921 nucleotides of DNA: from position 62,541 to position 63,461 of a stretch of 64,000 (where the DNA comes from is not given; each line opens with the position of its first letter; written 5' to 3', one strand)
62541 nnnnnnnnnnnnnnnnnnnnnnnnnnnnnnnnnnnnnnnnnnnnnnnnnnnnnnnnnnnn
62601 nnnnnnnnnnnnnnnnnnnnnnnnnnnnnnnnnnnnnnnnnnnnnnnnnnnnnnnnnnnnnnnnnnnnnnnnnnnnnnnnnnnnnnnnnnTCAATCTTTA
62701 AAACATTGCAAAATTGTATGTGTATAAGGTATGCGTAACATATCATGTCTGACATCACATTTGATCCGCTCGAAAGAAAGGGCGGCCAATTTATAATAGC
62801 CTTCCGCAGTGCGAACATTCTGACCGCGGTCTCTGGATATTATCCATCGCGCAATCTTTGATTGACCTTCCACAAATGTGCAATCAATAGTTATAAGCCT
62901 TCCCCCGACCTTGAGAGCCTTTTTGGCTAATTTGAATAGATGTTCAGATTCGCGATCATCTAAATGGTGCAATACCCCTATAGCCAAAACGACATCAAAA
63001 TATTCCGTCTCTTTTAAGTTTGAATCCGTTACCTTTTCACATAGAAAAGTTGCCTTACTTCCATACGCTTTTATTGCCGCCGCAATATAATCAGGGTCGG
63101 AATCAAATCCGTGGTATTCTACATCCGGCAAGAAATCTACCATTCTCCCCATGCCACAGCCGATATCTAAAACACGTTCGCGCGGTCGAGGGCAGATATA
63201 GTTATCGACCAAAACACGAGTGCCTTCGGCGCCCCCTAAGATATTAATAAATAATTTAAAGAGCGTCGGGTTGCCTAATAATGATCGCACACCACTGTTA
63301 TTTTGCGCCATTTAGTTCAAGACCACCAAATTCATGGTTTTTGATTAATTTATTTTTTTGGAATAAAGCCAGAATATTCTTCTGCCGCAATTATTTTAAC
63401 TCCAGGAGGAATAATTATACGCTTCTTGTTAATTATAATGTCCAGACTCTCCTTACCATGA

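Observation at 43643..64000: GT-C-dense glycan island with a polyprenyl-phosphate GT2 but no recognisable Wzx/Wzy/ABC or initiating transferase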

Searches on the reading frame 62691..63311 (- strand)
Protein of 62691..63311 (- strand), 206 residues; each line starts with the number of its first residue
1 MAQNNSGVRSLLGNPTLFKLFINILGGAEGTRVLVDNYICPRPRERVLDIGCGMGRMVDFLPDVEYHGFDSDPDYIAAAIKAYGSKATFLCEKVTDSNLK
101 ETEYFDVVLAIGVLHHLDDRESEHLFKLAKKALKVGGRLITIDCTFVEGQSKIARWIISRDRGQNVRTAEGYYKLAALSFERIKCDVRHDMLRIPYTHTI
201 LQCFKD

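Call 7: search_protein_families(library=pfam, proteins=[window:62691-63311:-], max_evalue=0.01)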
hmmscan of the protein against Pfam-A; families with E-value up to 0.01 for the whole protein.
window:62691-63311:- (206 aa): 11 families
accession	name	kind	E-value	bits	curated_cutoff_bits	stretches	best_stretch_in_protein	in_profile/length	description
PF13649.12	Methyltransf_25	-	1.6e-13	51.6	27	1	47-137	1-97/97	Methyltransferase domain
PF08242.18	Methyltransf_12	-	2.9e-13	50.8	30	1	48-139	1-98/98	Methyltransferase domain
PF08241.18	Methyltransf_11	-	3.2e-12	47.4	21.2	1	48-140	1-94/95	Methyltransferase domain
PF13847.12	Methyltransf_31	-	1.9e-10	41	27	1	44-145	4-113/145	Methyltransferase domain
PF13489.12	Methyltransf_23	-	3e-10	40.5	27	1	42-160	21-136/164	Methyltransferase domain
PF05175.20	MTS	-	3.1e-06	27.4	23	1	30-155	19-152/170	Methyltransferase small domain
PF08003.17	Methyltransf_9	-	3.4e-05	23.4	23.8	1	36-153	108-228/315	Protein of unknown function (DUF1698)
PF02353.26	CMAS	-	6.6e-05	22.8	27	1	44-145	63-168/273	Mycolic acid cyclopropane synthetase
PF00891.24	Methyltransf_2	-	0.00015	21.6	22.3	1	46-152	65-175/210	O-methyltransferase domain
PF07021.18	MetW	-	0.00042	20.4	21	1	43-116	13-87/193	Methionine biosynthesis protein MetW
PF03848.20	TehB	-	0.0028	17.5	20.4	1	46-140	33-131/193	Tellurite resistance protein TehB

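Call 10: find_encoding_contigs(protein=window:62691-63311:-, flank=10000, max_places=6)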
Protein window:62691-63311:- (206 aa): 14 contigs read that carry it; 6 places shown.
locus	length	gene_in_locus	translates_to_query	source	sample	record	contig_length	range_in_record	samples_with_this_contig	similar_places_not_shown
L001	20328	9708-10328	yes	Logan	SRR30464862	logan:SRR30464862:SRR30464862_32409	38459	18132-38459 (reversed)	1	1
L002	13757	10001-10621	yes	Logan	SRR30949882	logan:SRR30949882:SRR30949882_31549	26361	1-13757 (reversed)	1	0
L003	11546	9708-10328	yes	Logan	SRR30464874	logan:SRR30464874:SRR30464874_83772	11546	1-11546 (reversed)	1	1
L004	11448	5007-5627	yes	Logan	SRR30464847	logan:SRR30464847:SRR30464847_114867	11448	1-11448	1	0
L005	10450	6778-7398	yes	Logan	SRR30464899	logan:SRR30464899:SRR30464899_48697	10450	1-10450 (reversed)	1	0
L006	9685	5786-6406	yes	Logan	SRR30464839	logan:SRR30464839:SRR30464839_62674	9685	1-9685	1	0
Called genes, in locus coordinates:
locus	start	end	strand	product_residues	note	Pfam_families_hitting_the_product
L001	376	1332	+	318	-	PF00535:Glycos_transf_2, PF10111:Glyco_tranf_2_2 (weak)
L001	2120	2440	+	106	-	-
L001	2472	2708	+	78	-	-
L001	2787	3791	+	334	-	PF04055:Radical_SAM, PF13186:SPASM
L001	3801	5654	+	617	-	PF13522:GATase_6, PF13537:GATase_7, PF00733:Asn_synthase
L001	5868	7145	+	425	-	PF01041:DegT_DnrJ_EryC1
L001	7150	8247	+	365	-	PF04055:Radical_SAM, PF13353:Fer4_12 (weak)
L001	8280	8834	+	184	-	PF00132:Hexapep (weak), PF14602:Hexapep_2 (weak)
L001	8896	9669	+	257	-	PF08889:WbqC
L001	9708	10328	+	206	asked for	PF05175:MTS (weak), PF13489:Methyltransf_23, PF13847:Methyltransf_31, PF08241:Methyltransf_11, PF08242:Methyltransf_12, PF13649:Methyltransf_25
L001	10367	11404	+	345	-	PF01073:3Beta_HSD, PF01370:Epimerase, PF02719:Polysacc_synt_2, PF04321:RmlD_sub_bind, PF07993:NAD_binding_4, PF16363:GDP_Man_Dehyd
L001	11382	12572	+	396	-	PF01041:DegT_DnrJ_EryC1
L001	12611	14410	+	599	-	-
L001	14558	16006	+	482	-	PF02310:B12-binding, PF04055:Radical_SAM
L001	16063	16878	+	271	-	PF01209:Ubie_methyltran, PF05175:MTS, PF13489:Methyltransf_23, PF06325:PrmA (weak), PF13649:Methyltransf_25, PF13847:Methyltransf_31, PF08241:Methyltransf_11, PF08242:Methyltransf_12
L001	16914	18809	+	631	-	PF13522:GATase_6, PF13537:GATase_7, PF00733:Asn_synthase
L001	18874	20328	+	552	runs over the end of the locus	-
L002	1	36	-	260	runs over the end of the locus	PF13276:HTH_21, PF00665:rve, PF13683:rve_3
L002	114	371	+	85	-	-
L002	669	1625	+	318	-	PF00535:Glycos_transf_2, PF10111:Glyco_tranf_2_2 (weak)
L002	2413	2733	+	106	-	-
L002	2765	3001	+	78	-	-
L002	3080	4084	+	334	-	PF04055:Radical_SAM, PF13186:SPASM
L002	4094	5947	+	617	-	PF13522:GATase_6, PF13537:GATase_7, PF00733:Asn_synthase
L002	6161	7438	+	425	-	PF01041:DegT_DnrJ_EryC1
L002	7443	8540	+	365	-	PF04055:Radical_SAM, PF13353:Fer4_12 (weak)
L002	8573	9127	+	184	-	PF00132:Hexapep (weak), PF14602:Hexapep_2 (weak)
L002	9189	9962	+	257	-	PF08889:WbqC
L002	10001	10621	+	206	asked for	PF05175:MTS (weak), PF13489:Methyltransf_23, PF13847:Methyltransf_31, PF08241:Methyltransf_11, PF08242:Methyltransf_12, PF13649:Methyltransf_25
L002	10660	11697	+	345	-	PF01073:3Beta_HSD, PF01370:Epimerase, PF02719:Polysacc_synt_2, PF04321:RmlD_sub_bind, PF07993:NAD_binding_4, PF16363:GDP_Man_Dehyd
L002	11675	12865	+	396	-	PF01041:DegT_DnrJ_EryC1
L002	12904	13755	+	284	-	?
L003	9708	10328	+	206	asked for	PF05175:MTS (weak), PF13489:Methyltransf_23, PF13847:Methyltransf_31, PF08241:Methyltransf_11, PF08242:Methyltransf_12, PF13649:Methyltransf_25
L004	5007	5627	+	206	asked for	PF05175:MTS (weak), PF13489:Methyltransf_23, PF13847:Methyltransf_31, PF08241:Methyltransf_11, PF08242:Methyltransf_12, PF13649:Methyltransf_25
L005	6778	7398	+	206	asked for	PF05175:MTS (weak), PF13489:Methyltransf_23, PF13847:Methyltransf_31, PF08241:Methyltransf_11, PF08242:Methyltransf_12, PF13649:Methyltransf_25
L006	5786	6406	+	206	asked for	PF05175:MTS (weak), PF13489:Methyltransf_23, PF13847:Methyltransf_31, PF08241:Methyltransf_11, PF08242:Methyltransf_12, PF13649:Methyltransf_25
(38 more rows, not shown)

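Call 48: search_protein_families(library=pfam, proteins=[L002:114-371:+, L002:669-1625:+, L002:2413-2733:+, L002:2765-3001:+, L002:3080-4084:+, L002:4094-5947:+, L002:6161-7438:+, L002:7443-8540:+, L002:8573-9127:+, L002:9189-9962:+], max_evalue=0.01)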
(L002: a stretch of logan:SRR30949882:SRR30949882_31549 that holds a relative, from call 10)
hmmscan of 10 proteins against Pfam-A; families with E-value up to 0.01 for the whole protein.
L002:114-371:+ (85 aa): 0 families

L002:669-1625:+ (318 aa): 3 families
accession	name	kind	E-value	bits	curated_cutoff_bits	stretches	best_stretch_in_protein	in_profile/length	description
PF00535.33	Glycos_transf_2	-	4.5e-34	118.2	23.3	1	16-176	1-163/168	Glycosyl transferase family 2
PF10111.15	Glyco_tranf_2_2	-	2.7e-06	27.5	27.3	1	16-120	1-104/276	Glycosyltransferase like family 2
PF13641.12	Glyco_tranf_2_3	-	0.00019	22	27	1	15-134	3-123/230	Glycosyltransferase like family 2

L002:2413-2733:+ (106 aa): 0 families

L002:2765-3001:+ (78 aa): 1 family
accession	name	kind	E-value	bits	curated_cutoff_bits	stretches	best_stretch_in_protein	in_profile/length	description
PF13683.12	rve_3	-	0.00048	20.3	26.5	1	41-75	6-40/67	Integrase core domain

L002:3080-4084:+ (334 aa): 3 families
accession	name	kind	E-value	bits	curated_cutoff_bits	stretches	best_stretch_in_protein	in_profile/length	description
PF04055.27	Radical_SAM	-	3.6e-15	57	29.5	1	54-187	6-139/166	Radical SAM superfamily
PF13186.11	SPASM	-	1.2e-10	42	21.5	1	253-319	1-66/67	Iron-sulfur cluster-binding domain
PF13353.11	Fer4_12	-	0.00032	21.5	22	1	52-143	12-100/137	4Fe-4S single cluster domain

L002:4094-5947:+ (617 aa): 3 families
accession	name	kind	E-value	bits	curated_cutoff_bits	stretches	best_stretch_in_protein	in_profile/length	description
PF00733.27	Asn_synthase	-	6.4e-90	302.8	21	1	235-613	2-353/354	Asparagine synthase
PF13537.11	GATase_7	-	2.7e-44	150.5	25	1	44-163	2-123/123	Glutamine amidotransferase domain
PF13522.11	GATase_6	-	2.2e-36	125.2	27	1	28-157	1-130/130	Glutamine amidotransferase domain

L002:6161-7438:+ (425 aa): 2 families
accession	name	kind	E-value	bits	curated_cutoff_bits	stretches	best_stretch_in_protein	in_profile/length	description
PF01041.23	DegT_DnrJ_EryC1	-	4.3e-63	214.1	19.8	2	37-218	20-197/360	DegT/DnrJ/EryC1/StrS aminotransferase family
PF00266.25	Aminotran_5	-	0.0094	15.4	21.5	0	78-168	85-181/371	Aminotransferase class-V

L002:7443-8540:+ (365 aa): 3 families
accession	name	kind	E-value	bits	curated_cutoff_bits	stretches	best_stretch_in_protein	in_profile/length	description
PF04055.27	Radical_SAM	-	9.9e-19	68.5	29.5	1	46-192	3-149/166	Radical SAM superfamily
PF13353.11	Fer4_12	-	2.5e-06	28.3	22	1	49-150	14-115/137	4Fe-4S single cluster domain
PF13186.11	SPASM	-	0.002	18.8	21.5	1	290-328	7-52/67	Iron-sulfur cluster-binding domain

L002:8573-9127:+ (184 aa): 3 families
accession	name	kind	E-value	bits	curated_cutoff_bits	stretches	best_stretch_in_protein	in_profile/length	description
PF00132.30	Hexapep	-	2.1e-10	40.3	27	1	121-153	2-34/36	Bacterial transferase hexapeptide (six repeats)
PF14602.12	Hexapep_2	-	3.7e-06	27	27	1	121-153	2-32/34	Hexapeptide repeat of succinyl-transferase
PF25084.1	LbH_EIF2B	-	0.00074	19.9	54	0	62-92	38-68/105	EIF2B subunit epsilon LbH domain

L002:9189-9962:+ (257 aa): 1 family
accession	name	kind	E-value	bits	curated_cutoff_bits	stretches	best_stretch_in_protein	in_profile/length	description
PF08889.16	WbqC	-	1.4e-70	238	21.3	1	7-228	1-217/218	WbqC-like protein family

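Call 55: search_solved_structures(query=L002:669-1625:+, max_evalue=0.001)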
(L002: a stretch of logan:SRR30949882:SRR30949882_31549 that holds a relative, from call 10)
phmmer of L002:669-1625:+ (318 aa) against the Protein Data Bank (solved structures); distinct sequences matched with E-value up to 0.001: 17.
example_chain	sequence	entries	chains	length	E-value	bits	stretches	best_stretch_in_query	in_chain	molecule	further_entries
5ekp_C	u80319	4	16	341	3.1e-67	230.4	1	15-315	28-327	Uncharacterized glycosyltransferase sll0501 | Glycosyltransferase sll0501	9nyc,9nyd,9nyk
9nye_A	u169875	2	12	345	3.3e-67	230.3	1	15-315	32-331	Glycosyltransferase sll0501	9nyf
5eke_A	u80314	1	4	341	4.2e-67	230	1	15-315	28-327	Uncharacterized glycosyltransferase sll0501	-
9hwj_A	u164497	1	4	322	3.7e-40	141.5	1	12-316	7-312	Undecaprenyl-phosphate 4-deoxy-4-formamido-L-arabinose transferase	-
9bhc_C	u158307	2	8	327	5e-39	137.7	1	12-316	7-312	Undecaprenyl-phosphate 4-deoxy-4-formamido-L-arabinose transferase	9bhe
8vxh_A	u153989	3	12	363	7.1e-39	137.3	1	12-316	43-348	Undecaprenyl-phosphate 4-deoxy-4-formamido-L-arabinose transferase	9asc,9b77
5mlz_A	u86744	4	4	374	2.4e-14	56.7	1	15-140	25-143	Dolichol monophosphate mannose synthase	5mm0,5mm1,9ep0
2z87_A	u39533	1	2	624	1.3e-12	51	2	6-150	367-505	Chondroitin synthase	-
2z86_A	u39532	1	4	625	1.3e-12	51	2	6-150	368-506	Chondroitin synthase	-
5hea_A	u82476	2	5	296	4.8e-09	39.3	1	14-107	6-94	Putative glycosyltransferase (GalT1)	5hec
8vh7_A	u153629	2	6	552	6.9e-09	38.8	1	38-113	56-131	Heparosan synthase B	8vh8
8viw_A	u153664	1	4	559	7.2e-09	38.7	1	38-113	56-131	Heparosan synthase B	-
3bcv_A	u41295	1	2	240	1.7e-05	27.6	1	12-130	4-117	Putative glycosyltransferase protein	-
6p61_A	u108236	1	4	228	1.7e-05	27.6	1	9-109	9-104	Glycosyltransferase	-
6h1j_A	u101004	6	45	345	0.00015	24.5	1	14-149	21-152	Probable ss-1,3-N-acetylglucosaminyltransferase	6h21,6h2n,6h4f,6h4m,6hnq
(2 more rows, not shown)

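Call 60: search_protein_families(library=ncbifam, proteins=[L002:669-1625:+, L002:3080-4084:+, L002:4094-5947:+, L002:6161-7438:+, L002:7443-8540:+, L002:8573-9127:+, L002:9189-9962:+, window:62691-63311:-], max_evalue=0.00001)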
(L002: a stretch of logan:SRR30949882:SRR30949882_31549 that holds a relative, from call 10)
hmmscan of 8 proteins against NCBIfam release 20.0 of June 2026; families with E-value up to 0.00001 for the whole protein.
L002:669-1625:+ (318 aa): 17 families
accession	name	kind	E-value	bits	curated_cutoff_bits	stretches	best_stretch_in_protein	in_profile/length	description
NF047588.1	GlcsyltransPgfSStrep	equivalog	5.8e-74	249.1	500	1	15-317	3-305/308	glycosyltransferase PgfS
NF007986.1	PRK10714.1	equivalog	4.3e-50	170.5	529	1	10-317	3-311/316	undecaprenyl-phosphate 4-deoxy-4-formamido-L-arabinose transferase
TIGR03937.1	PgaC_IcaA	equivalog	3e-15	56.1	422.3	1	9-125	41-153/407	poly-beta-1,6-N-acetyl-D-glucosamine synthase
NF041875.1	EPS_EpsD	equivalog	5.4e-15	55.6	370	1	15-133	1-115/325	exopolysaccharide biosynthesis glycosyltransferase EpsD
NF047683.1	TeichurnBiosyTuaG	equivalog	6.6e-15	55.4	400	1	11-127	4-116/252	teichuronic acid biosynthesis protein TuaG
NF007482.0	PRK10073.1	equivalog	8.4e-14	51.3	423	1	13-130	6-118/334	glycosyltransferase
TIGR04283.1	glyco_like_mftF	equivalog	8.7e-13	48.4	182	1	15-132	1-110/221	TIGR04283 family arsenosugar biosynthesis glycosyltransferase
TIGR03965.1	mycofact_glyco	equivalog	7.9e-11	41.5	280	1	13-129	74-186/467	mycofactocin biosynthesis glycosyltransferase MftF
TIGR04242.1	nodulat_NodC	equivalog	3.8e-10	39.3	550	1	11-132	46-166/395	chitooligosaccharide synthase NodC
TIGR04182.1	glyco_TIGR04182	equivalog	1.4e-09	37.8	325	1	15-139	2-114/293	S-layer glycoprotein N-glycosyltransferase AglJ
NF038302.1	EPS_HpsE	equivalog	3.8e-09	35.9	300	1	15-111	3-100/307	hormogonium polysaccharide biosynthesis glycosyltransferase HpsE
NF010496.0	PRK13915.1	equivalog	1.9e-08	33.7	262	1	10-136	28-157/307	glucosyl-3-phosphoglycerate synthase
NF050050.1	ProtGlycPglI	equivalog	3.1e-08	33.4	500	1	13-129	2-115/306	GalNAc(5)-diNAcBac-PP-undecaprenol beta-1,3-glucosyltransferase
TIGR03469.1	HpnB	hypoth_equivalog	1.9e-07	30.5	379.25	1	12-141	43-179/386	hopene-associated glycosyltransferase HpnB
TIGR03111.1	glyc2_xrt_Gpos1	hypoth_equivalog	2e-07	30.2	363.95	1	7-126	43-160/439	TIGR03111 family XrtG-associated glycosyltransferase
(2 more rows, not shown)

L002:3080-4084:+ (334 aa): 35 families (the best 25 are shown)
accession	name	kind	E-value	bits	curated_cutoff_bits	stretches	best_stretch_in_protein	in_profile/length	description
TIGR04317.1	W_rSAM_matur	equivalog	3.2e-33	115.3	380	1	45-213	4-165/349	tungsten cofactor oxidoreductase radical SAM maturase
TIGR04321.1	spiroSPASM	subfamily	1.2e-23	83.6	250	1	42-322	228-505/510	spiro-SPASM protein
TIGR04311.1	rSAM_Geo_metal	subfamily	9.5e-20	71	400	1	43-224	1-179/423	radical SAM/SPASM family putative metalloenzyme maturase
NF050035.1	rSAM_WgK_link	exception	1.5e-18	67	650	1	44-186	8-145/367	radical SAM/SPASM peptide maturase WgkB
TIGR04055.1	rSAM_NirJ2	equivalog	5.3e-15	55.8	500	1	48-225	3-167/326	putative heme d1 biosynthesis radical SAM protein NirJ2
TIGR03962.1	mycofact_rSAM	equivalog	2.4e-14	53.3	265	1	53-236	20-191/339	mycofactocin radical SAM maturase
NF001199.0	PRK00164.2-1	equivalog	5.8e-14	51.9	231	1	52-228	19-184/308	GTP 3',8-cyclase MoaA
NF045574.1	sacti_mat_StsB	exception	6.6e-13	48.3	625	1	54-220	105-257/466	StsB family radical SAM/SPASM domain sactipeptide maturase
TIGR02666.1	moaA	equivalog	1.7e-12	47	284.05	1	54-193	19-160/336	GTP 3',8-cyclase MoaA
TIGR04545.1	rSAM_ahbD_hemeb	equivalog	6.7e-12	45.5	500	1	52-180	7-130/339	heme b synthase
TIGR02668.1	moaA_archaeal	equivalog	7.3e-12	44.9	325.25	1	53-184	18-143/303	GTP 3',8-cyclase MoaA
TIGR04054.1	rSAM_NirJ1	equivalog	7.6e-12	44.5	650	1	39-177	31-162/387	putative heme d1 biosynthesis radical SAM protein NirJ1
TIGR04546.1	rSAM_ahbC_deAc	equivalog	1.3e-11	44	650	1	46-178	40-166/390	12,18-didecarboxysiroheme deacetylase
NF045646.2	rSAM_Se_TrsS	equivalog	2.1e-11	43.1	490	1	47-183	88-220/441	radical SAM (seleno)protein TrsS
NF038283.1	viperin_w_prok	equivalog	4.7e-10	39.1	180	1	53-173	10-131/281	viperin family antiviral radical SAM protein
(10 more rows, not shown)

L002:4094-5947:+ (617 aa): 9 families
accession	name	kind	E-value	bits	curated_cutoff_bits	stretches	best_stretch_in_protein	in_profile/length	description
TIGR01536.1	asn_synth_AEB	equivalog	4.9e-142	474.5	267.1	1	2-549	1-517/517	asparagine synthase (glutamine-hydrolyzing)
TIGR03108.1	eps_aminotran_1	hypoth_equivalog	1.4e-133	446.8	816.9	1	1-610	1-622/628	XrtA/PEP-CTERM system amidotransferase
TIGR03104.1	trio_amidotrans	equivalog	1.9e-117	393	570.1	2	1-384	1-401/589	N-acetylglutaminylglutamine amidotransferase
NF006949.0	PRK09431.1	equivalog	5.7e-94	315.6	499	3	1-175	1-177/554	asparagine synthase B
NF033535.1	lass_lactam_cya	exception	1.5e-59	202.2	525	2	2-364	2-375/668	lasso peptide isopeptide bond-forming cyclase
NF033561.1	macrolact_Ik_Al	subfamily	7.6e-22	77.6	300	1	126-368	88-334/561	albusnodin/ikarugamycin family macrolactam cyclase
NF001484.0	PRK00331.1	subfamily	2.3e-12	46.1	381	1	57-164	87-201/601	isomerizing glutamine--fructose-6-phosphate transaminase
TIGR01135.1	glmS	equivalog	1.3e-10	40.5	418.05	1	57-164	86-200/607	glutamine--fructose-6-phosphate transaminase (isomerizing)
TIGR01134.1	purF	equivalog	7.3e-09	35.5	350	1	55-162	84-200/432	amidophosphoribosyltransferase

L002:6161-7438:+ (425 aa): 7 families
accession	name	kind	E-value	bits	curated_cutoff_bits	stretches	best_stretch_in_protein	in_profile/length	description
TIGR03588.1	PseC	equivalog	6.5e-41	140.5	423.5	1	39-214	28-209/380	UDP-4-amino-4,6-dideoxy-N-acetyl-beta-L-altrosamine transaminase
TIGR04181.1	NHT_00031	hypoth_equivalog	5.5e-35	120.9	420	1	40-213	29-218/359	LegC family aminotransferase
NF008658.2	PRK11658.1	equivalog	3.3e-34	118.2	631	1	14-214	6-205/379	UDP-4-amino-4-deoxy-L-arabinose aminotransferase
NF008687.0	PRK11706.1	equivalog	1.1e-31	110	375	1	74-210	64-200/375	dTDP-4-amino-4,6-dideoxygalactose transaminase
TIGR04427.1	PLP_DesI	equivalog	1e-30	107.1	650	1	37-219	48-227/390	dTDP-4-dehydro-6-deoxyglucose aminotransferase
NF011936.0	PRK15407.1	equivalog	1e-30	106.8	423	1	44-215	68-246/440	lipopolysaccharide biosynthesis protein RfbH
TIGR02379.1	ECA_wecE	subfamily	1.3e-23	83.4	434.85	1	66-210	56-201/376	dTDP-4-amino-4,6-dideoxy-D-glucose transaminase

L002:7443-8540:+ (365 aa): 53 families (the best 25 are shown)
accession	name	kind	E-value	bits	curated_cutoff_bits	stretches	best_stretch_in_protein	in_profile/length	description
TIGR02666.1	moaA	equivalog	4.9e-25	88.2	284.05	1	48-250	18-223/336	GTP 3',8-cyclase MoaA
TIGR04051.1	rSAM_NirJ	equivalog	3.1e-23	82.3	515.45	1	42-233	4-190/354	heme d1 biosynthesis radical SAM protein NirJ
TIGR02668.1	moaA_archaeal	equivalog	4e-23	81.9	325.25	1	47-260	17-227/303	GTP 3',8-cyclase MoaA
TIGR04250.1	SCM_rSAM_ScmE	equivalog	1.9e-22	79.7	400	1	48-217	11-174/358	SynChlorMet cassette radical SAM/SPASM protein ScmE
NF001199.0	PRK00164.2-1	equivalog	3.1e-22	79.1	231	1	47-260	19-230/308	GTP 3',8-cyclase MoaA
TIGR04317.1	W_rSAM_matur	equivalog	4.2e-22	78.7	380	1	44-210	8-173/349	tungsten cofactor oxidoreductase radical SAM maturase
TIGR04054.1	rSAM_NirJ1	equivalog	1.1e-21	76.9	650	1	42-250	38-240/387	putative heme d1 biosynthesis radical SAM protein NirJ1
TIGR04055.1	rSAM_NirJ2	equivalog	7.4e-21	75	500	1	42-345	2-297/326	putative heme d1 biosynthesis radical SAM protein NirJ2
TIGR04303.1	GeoRSP_rSAM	equivalog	1.1e-20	74.5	400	1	38-246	3-204/325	GeoRSP system radical SAM/SPASM protein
TIGR04545.1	rSAM_ahbD_hemeb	equivalog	1.9e-20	73.6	500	1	42-207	2-161/339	heme b synthase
TIGR02109.1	PQQ_syn_pqqE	equivalog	1.5e-19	70.2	381.35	1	38-330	5-289/358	pyrroloquinoline quinone biosynthesis protein PqqE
TIGR04251.1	SCM_rSAM_ScmF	equivalog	3.2e-19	69.6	400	1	42-206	6-167/353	SynChlorMet cassette radical SAM/SPASM protein ScmF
NF050035.1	rSAM_WgK_link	exception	3.6e-19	69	650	1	41-207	10-170/367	radical SAM/SPASM peptide maturase WgkB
TIGR04347.1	pseudo_SAM_Halo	equivalog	3.7e-19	69.3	525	1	42-256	40-248/390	TIGR04347 family pseudo-SAM/SPASM protein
TIGR04546.1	rSAM_ahbC_deAc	equivalog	3.7e-19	68.8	650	1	42-202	41-194/390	12,18-didecarboxysiroheme deacetylase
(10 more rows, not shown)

L002:8573-9127:+ (184 aa): 33 families (the best 25 are shown)
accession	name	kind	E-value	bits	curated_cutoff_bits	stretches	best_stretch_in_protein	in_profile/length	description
NF007076.0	PRK09527.1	equivalog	1.1e-22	80.4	347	1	36-171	49-182/203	galactoside O-acetyltransferase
NF007797.0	PRK10502.1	subfamily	2.3e-20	73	192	1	30-174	40-179/183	WcaF family extracellular polysaccharide biosynthesis acetyltransferase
NF038307.1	EPS_acetyl_HpsU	equivalog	1e-16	61.1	305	1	31-170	40-174/178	hormogonium polysaccharide biosynthesis acetyltransferase HpsU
NF007499.0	PRK10092.1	equivalog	4.1e-16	59.3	314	1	48-171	59-180/183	maltose O-acetyltransferase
TIGR03532.1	DapD_Ac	equivalog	1.1e-14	54.6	231.75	1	120-175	160-215/231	2,3,4,5-tetrahydropyridine-2,6-dicarboxylate N-acetyltransferase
TIGR03570.1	NeuD_NnaD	subfamily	4.8e-14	52.4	160.8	1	64-169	95-202/202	NeuD/PglB/VioB family sugar acetyltransferase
NF033468.1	stregram_VatI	exception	1.6e-13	50.9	415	1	111-174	103-166/208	streptogramin A O-acetyltransferase Vat(I)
NF041874.1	EPS_EpsC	equivalog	2.3e-13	50.2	150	1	121-171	114-164/168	serine O-acetyltransferase EpsC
NF000504.1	stregram_VatH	exception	7.1e-13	48.9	475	1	64-174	60-171/216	streptogramin A O-acetyltransferase Vat(H)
NF000311.1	Vat_ABCDEFH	equivalog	9.9e-13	48.1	300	1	113-174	103-164/201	Vat family streptogramin A O-acetyltransferase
TIGR04008.1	WcaF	equivalog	1.7e-12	47.6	326.3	1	34-171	43-175/180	colanic acid biosynthesis acetyltransferase WcaF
NF000490.1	chloram_CatB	equivalog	2.7e-12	46.4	350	1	115-174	105-164/210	type B chloramphenicol O-acetyltransferase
TIGR03308.1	phn_thr-fam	hypoth_equivalog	5.4e-12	46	201.65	1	121-174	109-162/204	phosphonate metabolim protein, transferase hexapeptide repeat family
NF058585.1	HptprglPActTf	PfamEq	1.3e-11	44.4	300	1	88-175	78-161/172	heptaprenylglyceryl phosphate O-acetyltransferase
NF003657.0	PRK05289.1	equivalog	4.4e-11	42.4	226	1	116-173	138-195/264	acyl-ACP--UDP-N-acetylglucosamine O-acyltransferase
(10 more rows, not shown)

L002:9189-9962:+ (257 aa): 0 families

window:62691-63311:- (206 aa): 8 families
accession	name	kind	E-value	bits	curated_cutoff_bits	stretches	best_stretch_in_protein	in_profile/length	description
NF043040.1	corrin_prot_MT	hypoth_equivalog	3.6e-11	42.9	180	1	42-148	40-154/216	corrinoid protein-associated methyltransferase CpaM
NF045667.1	MTase_DVU1556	equivalog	3.8e-10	39.6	155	1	26-150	6-128/213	DVU_1556 family methyltransferase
NF011650.0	PRK15068.1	equivalog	8.5e-08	31.4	209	1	44-154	123-237/324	tRNA 5-methoxyuridine(34)/uridine 5-oxyacetic acid(34) synthase CmoB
TIGR01983.1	UbiG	equivalog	4.7e-07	29.3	102.95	1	45-140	51-150/228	bifunctional 2-polyprenyl-6-hydroxyphenol methylase/3-demethylubiquinol 3-O-methyltransferase UbiG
TIGR00452.1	TIGR00452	equivalog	4.8e-07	28.9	275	1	44-152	118-229/316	tRNA 5-methoxyuridine(34)/uridine 5-oxyacetic acid(34) synthase CmoB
NF004851.0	PRK06202.1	equivalog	6e-07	29.1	243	1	45-128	62-153/237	hypothetical protein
NF008686.0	PRK11705.1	equivalog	2.1e-06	27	400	1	42-157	166-281/383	cyclopropane fatty acyl phospholipid synthase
TIGR04345.1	ovoA_Cterm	equivalog_domain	3.4e-06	26.8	170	0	97-184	126-214/242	putative 4-mercaptohistidine N1-methyltransferase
